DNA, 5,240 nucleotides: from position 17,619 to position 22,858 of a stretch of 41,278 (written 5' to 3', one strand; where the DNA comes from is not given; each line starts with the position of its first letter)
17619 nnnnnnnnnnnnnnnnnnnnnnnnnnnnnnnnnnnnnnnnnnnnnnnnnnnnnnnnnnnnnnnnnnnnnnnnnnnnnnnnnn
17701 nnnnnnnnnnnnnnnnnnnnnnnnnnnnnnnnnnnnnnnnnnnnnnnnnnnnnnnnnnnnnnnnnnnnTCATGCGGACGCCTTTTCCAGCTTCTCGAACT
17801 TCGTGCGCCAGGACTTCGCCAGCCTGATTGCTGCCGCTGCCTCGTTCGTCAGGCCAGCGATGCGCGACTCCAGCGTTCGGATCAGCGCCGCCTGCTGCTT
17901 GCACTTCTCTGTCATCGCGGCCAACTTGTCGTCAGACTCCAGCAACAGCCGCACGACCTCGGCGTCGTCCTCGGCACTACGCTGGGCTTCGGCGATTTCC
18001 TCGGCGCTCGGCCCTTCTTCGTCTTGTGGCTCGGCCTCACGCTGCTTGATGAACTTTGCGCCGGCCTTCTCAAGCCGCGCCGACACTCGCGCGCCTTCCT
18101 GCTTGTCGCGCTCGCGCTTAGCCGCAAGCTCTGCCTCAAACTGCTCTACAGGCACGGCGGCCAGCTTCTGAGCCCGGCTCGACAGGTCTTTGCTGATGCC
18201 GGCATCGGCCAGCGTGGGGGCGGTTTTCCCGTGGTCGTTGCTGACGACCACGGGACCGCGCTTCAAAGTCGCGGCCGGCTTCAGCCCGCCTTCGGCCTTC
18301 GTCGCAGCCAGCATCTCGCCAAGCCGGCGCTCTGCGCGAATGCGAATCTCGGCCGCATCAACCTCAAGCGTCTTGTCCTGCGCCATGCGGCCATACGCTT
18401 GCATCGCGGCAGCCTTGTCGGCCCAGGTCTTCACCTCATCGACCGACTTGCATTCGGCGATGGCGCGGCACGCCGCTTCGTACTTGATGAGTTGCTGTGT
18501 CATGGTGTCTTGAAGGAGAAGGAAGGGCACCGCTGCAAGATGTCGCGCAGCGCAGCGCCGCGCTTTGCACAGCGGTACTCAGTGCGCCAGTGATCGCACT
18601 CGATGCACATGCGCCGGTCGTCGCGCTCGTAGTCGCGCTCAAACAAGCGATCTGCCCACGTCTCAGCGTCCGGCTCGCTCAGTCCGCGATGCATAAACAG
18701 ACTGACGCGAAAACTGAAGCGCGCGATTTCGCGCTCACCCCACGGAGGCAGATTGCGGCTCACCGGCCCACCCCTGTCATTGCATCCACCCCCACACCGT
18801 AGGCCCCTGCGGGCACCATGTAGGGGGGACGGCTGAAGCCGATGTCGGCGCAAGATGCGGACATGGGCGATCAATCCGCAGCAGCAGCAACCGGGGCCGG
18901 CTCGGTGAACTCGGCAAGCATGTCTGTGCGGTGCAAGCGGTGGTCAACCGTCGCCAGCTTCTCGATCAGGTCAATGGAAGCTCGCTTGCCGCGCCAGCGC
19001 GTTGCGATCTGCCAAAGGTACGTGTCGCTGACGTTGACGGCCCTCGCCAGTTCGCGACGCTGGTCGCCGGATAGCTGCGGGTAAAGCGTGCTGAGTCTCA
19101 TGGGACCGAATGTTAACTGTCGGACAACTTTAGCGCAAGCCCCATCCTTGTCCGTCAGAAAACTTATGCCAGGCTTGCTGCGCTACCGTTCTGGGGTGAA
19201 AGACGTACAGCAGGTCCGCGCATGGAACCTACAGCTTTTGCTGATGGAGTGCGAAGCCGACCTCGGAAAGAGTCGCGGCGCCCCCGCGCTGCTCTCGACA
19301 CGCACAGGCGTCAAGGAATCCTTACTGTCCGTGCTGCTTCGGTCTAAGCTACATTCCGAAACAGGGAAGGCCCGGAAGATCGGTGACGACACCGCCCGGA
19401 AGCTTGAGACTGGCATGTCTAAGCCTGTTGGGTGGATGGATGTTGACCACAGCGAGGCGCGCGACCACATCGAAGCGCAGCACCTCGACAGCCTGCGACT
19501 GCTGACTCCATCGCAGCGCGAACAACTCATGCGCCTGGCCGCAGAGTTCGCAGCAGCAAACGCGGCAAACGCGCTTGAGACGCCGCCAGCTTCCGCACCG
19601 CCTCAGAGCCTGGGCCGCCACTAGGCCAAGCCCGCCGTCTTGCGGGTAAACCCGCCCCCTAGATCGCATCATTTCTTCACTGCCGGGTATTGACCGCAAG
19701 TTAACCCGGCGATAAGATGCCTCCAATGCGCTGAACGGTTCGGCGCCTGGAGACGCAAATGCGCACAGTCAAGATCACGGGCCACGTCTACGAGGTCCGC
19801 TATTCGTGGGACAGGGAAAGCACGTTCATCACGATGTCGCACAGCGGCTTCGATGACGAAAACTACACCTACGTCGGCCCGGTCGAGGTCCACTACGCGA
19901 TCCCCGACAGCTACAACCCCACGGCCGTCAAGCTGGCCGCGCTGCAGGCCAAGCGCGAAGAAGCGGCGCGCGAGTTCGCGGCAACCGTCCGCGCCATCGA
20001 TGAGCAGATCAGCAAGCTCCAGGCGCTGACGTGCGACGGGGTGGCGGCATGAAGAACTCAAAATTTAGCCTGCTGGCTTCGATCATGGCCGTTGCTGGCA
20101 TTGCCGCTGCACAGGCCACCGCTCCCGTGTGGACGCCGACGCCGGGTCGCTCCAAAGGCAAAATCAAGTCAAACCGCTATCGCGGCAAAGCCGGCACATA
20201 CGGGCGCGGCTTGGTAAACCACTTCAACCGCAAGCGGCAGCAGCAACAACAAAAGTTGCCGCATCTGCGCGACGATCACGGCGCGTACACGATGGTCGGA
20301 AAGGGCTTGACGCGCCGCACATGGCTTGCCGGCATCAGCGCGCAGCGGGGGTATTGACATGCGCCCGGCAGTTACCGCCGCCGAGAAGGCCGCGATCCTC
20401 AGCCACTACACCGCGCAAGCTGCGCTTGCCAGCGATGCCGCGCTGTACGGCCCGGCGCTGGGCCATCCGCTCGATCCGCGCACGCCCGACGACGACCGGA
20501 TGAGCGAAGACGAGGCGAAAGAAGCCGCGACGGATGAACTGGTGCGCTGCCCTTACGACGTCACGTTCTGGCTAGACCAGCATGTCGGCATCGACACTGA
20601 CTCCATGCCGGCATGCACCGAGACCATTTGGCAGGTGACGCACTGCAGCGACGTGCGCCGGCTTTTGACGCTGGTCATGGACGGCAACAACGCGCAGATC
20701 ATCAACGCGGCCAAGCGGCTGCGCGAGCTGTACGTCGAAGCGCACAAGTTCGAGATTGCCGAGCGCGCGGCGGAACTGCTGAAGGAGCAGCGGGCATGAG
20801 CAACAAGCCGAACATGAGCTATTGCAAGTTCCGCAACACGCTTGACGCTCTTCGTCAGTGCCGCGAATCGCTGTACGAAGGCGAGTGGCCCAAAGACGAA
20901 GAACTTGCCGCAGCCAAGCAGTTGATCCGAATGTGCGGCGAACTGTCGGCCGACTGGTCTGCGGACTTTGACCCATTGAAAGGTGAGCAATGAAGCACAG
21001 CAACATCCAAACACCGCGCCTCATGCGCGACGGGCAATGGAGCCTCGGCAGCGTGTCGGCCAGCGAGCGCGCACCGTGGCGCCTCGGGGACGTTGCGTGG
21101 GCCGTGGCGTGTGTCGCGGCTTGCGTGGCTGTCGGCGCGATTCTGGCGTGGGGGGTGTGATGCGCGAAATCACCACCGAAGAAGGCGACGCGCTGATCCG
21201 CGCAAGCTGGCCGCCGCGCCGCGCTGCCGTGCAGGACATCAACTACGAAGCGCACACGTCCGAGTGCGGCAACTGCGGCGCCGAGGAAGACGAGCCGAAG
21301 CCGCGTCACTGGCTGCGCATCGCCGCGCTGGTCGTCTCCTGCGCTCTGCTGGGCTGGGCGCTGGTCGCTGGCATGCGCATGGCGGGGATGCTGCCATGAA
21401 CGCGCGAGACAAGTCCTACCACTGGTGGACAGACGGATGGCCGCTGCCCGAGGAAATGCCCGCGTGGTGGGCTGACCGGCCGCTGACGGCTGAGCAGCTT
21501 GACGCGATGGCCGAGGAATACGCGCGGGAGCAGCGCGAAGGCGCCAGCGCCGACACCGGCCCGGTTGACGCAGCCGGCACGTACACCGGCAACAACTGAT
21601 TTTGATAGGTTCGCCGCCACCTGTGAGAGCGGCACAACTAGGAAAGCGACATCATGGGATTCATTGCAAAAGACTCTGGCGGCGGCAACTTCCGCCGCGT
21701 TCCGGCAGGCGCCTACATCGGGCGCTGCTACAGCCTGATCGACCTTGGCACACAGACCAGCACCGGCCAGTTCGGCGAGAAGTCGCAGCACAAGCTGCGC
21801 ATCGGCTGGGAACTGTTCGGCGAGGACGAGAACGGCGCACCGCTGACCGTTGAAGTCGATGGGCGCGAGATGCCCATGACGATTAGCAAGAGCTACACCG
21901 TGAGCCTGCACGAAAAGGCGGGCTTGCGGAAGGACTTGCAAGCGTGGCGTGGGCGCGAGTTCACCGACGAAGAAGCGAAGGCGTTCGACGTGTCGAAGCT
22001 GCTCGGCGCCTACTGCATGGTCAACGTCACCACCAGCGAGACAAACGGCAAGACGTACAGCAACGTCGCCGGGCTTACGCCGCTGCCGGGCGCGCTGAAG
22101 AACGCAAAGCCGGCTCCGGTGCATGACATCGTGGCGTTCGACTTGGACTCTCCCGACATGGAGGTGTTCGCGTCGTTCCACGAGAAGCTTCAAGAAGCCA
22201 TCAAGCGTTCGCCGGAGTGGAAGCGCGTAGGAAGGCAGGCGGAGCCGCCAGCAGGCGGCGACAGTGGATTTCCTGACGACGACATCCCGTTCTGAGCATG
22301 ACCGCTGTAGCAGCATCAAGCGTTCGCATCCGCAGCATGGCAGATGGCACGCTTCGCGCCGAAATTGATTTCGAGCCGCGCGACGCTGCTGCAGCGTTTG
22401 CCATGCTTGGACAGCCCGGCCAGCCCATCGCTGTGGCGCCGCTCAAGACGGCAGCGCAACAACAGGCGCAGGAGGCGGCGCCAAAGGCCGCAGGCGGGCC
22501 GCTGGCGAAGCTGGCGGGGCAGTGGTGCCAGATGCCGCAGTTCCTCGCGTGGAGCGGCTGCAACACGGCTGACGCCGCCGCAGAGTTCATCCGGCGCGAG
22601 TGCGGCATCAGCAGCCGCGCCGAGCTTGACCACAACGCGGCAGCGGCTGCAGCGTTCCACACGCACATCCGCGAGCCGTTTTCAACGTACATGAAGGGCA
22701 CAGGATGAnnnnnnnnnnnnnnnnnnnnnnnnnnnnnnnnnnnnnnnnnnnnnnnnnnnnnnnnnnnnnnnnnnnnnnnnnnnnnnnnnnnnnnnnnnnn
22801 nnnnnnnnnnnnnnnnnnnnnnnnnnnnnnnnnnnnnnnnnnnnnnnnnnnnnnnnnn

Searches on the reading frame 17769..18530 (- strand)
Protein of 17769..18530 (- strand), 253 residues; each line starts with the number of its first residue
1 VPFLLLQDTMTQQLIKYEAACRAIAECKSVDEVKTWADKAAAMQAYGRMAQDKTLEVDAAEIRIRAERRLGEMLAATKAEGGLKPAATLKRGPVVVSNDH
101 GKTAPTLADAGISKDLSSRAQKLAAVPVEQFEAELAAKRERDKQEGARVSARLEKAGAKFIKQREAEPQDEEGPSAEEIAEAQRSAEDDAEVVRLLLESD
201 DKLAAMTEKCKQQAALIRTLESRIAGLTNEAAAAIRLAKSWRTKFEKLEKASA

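Call 76: search_protein_families(library=phrogs, proteins=[window:17769-18530:-], max_evalue=0.001)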
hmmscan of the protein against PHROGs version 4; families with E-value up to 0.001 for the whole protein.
window:17769-18530:- (253 aa): 1 family
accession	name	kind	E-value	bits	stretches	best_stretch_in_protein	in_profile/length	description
phrog_33995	-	unknown function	4.5e-13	50.7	1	12-136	18-136/224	-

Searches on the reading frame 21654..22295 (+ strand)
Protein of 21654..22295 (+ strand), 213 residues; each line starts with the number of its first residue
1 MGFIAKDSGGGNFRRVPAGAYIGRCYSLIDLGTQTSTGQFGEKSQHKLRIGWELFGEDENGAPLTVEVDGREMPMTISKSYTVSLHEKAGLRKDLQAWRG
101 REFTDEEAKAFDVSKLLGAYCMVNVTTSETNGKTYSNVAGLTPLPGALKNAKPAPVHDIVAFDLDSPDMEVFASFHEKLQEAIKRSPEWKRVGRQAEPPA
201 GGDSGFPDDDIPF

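Call 55: search_protein_families(library=pfam, proteins=[window:21654-22295:+], max_evalue=0.001)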
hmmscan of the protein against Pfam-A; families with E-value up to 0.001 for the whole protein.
window:21654-22295:+ (213 aa): 0 families

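Call 76: search_protein_families(library=phrogs, proteins=[window:21654-22295:+], max_evalue=0.001)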
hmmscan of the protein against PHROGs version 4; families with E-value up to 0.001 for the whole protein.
window:21654-22295:+ (213 aa): 2 families
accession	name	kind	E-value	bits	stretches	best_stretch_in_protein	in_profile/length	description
phrog_862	-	unknown function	2.3e-24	87.7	1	8-190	26-223/276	-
phrog_6599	-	unknown function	1.5e-09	39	1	14-175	18-181/245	-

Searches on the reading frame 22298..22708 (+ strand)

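Call 76: search_protein_families(library=phrogs, proteins=[window:22298-22708:+], max_evalue=0.001)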
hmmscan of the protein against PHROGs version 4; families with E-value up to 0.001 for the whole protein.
window:22298-22708:+ (136 aa): 3 families
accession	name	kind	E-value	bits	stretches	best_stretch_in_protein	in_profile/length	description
phrog_19763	-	unknown function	4.9e-20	73.3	1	54-133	70-157/161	-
phrog_10379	-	unknown function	6.9e-14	53.1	1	11-133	61-175/177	-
phrog_5358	-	unknown function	5.6e-12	46.6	1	70-133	5-73/77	-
